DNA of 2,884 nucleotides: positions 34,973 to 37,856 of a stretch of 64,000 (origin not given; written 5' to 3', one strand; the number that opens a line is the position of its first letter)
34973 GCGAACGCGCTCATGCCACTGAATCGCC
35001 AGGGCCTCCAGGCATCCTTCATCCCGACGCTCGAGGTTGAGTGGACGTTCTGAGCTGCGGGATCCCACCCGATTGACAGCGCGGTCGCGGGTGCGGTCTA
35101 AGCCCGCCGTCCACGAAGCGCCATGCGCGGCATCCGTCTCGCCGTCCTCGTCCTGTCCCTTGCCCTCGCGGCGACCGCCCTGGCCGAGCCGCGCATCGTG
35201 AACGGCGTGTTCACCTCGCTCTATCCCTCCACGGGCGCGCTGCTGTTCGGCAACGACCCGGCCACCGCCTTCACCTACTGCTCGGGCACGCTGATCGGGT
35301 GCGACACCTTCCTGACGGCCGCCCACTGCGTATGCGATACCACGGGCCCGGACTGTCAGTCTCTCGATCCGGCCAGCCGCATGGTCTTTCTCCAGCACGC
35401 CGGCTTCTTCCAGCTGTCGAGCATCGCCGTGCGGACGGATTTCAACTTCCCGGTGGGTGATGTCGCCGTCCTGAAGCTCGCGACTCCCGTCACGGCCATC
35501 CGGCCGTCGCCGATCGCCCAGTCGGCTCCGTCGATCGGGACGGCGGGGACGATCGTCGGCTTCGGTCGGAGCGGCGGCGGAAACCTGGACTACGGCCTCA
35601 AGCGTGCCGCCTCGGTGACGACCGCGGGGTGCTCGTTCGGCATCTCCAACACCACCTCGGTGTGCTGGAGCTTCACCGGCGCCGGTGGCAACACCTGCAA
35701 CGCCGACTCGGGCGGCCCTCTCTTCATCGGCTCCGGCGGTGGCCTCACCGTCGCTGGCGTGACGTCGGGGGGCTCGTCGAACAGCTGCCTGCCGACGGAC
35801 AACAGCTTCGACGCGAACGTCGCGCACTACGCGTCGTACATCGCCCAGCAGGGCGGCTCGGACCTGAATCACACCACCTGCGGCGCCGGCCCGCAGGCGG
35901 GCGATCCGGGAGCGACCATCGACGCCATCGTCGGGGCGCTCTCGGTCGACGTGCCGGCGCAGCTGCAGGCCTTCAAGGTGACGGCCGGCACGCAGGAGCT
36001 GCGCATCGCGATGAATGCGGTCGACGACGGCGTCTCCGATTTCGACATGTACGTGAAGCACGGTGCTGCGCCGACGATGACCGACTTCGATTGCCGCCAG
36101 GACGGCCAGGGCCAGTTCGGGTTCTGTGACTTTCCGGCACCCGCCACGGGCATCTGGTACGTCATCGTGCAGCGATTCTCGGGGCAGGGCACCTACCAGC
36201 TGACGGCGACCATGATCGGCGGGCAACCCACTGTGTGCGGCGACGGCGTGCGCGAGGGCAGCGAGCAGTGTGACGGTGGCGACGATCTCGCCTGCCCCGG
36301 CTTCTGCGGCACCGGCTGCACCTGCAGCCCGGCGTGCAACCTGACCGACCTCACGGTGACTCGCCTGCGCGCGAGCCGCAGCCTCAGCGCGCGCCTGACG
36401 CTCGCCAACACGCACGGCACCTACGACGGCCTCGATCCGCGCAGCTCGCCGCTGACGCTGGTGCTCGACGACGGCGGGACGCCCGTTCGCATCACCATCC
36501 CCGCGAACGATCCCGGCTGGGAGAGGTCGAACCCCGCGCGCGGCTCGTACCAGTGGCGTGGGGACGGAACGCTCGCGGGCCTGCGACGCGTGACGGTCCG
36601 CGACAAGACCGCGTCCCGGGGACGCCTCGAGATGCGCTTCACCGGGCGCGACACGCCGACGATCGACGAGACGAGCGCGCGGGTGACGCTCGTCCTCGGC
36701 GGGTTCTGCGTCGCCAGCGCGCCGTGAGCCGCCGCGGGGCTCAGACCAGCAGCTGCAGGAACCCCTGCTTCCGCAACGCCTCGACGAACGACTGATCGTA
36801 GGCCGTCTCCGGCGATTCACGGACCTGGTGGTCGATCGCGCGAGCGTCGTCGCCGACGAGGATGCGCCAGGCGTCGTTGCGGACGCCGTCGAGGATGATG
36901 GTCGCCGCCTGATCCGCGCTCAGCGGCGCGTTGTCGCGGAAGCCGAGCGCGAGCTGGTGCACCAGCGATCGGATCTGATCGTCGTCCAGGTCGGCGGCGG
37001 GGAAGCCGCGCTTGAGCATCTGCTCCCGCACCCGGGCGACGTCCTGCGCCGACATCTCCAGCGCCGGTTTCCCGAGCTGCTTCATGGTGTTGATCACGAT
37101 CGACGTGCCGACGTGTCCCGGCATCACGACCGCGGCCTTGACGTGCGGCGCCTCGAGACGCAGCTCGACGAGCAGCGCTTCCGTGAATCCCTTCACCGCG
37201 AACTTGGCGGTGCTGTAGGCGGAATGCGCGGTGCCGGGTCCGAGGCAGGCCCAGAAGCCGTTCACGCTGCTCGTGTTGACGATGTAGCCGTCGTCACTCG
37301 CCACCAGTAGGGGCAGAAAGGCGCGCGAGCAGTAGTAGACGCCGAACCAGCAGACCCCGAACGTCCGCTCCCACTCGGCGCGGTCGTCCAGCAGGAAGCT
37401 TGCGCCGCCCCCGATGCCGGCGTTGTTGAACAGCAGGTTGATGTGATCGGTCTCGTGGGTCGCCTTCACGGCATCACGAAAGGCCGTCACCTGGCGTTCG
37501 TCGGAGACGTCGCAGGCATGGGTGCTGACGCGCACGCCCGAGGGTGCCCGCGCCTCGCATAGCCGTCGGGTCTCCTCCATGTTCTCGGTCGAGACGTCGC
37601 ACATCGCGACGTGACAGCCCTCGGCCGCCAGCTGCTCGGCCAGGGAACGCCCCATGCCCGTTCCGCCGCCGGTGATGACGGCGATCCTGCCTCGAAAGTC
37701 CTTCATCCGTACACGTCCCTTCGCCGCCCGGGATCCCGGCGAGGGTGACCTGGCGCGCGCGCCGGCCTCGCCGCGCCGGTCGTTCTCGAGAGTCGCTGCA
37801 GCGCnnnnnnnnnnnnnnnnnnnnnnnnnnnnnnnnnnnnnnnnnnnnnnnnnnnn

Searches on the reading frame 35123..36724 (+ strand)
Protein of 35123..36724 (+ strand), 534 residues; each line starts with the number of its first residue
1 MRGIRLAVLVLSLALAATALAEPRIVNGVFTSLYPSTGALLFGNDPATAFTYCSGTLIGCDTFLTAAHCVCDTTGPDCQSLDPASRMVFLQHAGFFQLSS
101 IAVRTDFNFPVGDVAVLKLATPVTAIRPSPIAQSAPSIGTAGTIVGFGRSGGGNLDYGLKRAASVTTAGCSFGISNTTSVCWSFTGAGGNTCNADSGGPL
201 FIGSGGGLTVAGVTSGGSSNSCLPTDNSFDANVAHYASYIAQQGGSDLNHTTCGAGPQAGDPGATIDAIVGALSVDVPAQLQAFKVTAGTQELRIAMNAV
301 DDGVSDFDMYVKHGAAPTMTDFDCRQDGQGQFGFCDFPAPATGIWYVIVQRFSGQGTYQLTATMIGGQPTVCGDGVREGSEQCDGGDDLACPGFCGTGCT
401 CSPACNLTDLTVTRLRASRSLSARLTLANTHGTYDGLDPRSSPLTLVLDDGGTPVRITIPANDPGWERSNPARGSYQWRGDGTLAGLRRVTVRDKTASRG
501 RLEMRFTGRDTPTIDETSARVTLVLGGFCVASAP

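Call 15: search_protein_families(library=pfam, proteins=[window:35123-36724:+], max_evalue=0.001)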
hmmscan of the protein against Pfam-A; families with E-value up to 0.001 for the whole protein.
window:35123-36724:+ (534 aa): 3 families
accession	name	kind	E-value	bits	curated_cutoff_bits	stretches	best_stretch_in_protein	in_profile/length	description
PF00089.32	Trypsin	-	4e-21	76.3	20.6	1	45-239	23-219/220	Trypsin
PF04151.21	PPC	-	2.1e-11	45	25.9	1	284-350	7-69/70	Bacterial pre-peptidase C-terminal domain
PF13365.12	Trypsin_2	-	1.8e-06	29.2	27.6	1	53-201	1-135/144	Trypsin-like peptidase domain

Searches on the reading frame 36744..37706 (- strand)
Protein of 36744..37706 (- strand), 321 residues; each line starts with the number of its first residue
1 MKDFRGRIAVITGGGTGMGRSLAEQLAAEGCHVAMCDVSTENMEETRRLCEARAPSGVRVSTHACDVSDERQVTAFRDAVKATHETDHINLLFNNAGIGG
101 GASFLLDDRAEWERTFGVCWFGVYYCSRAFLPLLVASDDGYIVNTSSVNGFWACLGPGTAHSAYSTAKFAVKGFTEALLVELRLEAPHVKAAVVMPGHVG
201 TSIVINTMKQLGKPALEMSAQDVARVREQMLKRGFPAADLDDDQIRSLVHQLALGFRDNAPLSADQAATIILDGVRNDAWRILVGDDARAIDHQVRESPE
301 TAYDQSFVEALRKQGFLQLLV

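Call 15: search_protein_families(library=pfam, proteins=[window:36744-37706:-], max_evalue=0.001)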
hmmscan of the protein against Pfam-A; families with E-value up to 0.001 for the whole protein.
window:36744-37706:- (321 aa): 4 families
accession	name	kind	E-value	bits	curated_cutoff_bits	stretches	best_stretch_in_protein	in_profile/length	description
PF00106.31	adh_short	-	1e-41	143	26.6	1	8-208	2-191/195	short chain dehydrogenase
PF13561.12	adh_short_C2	-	3.3e-26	92.7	27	1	16-204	6-181/236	Enoyl-(Acyl carrier protein) reductase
PF08659.16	KR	-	1.6e-11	44.9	22.6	1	10-168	4-153/180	KR domain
PF02737.24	3HCDH_N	-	0.00022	21.7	22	1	9-59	3-51/180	3-hydroxyacyl-CoA dehydrogenase, NAD binding domain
